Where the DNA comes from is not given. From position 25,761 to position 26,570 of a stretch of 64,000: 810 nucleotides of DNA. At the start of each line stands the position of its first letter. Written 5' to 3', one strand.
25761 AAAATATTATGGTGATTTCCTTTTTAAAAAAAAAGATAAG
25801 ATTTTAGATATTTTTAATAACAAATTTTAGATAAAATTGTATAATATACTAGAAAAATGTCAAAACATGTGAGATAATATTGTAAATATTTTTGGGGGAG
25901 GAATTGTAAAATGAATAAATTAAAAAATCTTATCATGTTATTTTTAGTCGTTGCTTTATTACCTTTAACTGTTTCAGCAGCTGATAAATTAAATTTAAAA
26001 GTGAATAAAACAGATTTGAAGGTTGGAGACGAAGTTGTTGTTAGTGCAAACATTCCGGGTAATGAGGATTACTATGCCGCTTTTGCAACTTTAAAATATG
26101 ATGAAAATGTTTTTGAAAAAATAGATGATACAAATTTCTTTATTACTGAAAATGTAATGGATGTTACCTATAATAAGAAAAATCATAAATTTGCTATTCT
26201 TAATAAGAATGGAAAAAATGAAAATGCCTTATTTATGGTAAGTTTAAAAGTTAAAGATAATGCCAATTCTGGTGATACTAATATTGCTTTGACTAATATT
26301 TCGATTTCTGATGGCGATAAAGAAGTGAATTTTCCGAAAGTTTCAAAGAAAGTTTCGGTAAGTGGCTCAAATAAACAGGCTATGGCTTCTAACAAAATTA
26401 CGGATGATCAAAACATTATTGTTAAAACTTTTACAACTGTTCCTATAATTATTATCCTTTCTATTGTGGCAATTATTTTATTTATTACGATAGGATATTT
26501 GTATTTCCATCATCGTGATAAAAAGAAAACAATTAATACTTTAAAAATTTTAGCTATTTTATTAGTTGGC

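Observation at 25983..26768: Cohesin-like domain, TM hairpin and dockerin-like module within one polypeptide: a possible self-docking N-terminal anchor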

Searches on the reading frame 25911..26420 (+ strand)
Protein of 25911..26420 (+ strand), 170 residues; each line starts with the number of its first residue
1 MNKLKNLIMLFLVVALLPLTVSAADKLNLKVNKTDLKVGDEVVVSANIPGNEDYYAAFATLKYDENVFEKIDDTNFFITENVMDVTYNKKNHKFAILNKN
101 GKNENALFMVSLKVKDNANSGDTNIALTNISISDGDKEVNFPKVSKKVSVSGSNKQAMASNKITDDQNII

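Call 4: search_protein_families(library=pfam, proteins=[window:25911-26420:+], max_evalue=10)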
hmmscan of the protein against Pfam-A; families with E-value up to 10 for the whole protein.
window:25911-26420:+ (170 aa): 2 families
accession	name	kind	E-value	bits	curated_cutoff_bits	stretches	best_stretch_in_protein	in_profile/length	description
PF05172.20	RRM_Nup35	-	0.033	14.6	24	1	71-118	34-81/89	Nup53/35/40-type RNA recognition motif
PF21123.3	Dna2_Rift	-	0.043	14.5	27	1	28-46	36-54/98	Dna2 Rift barrel domain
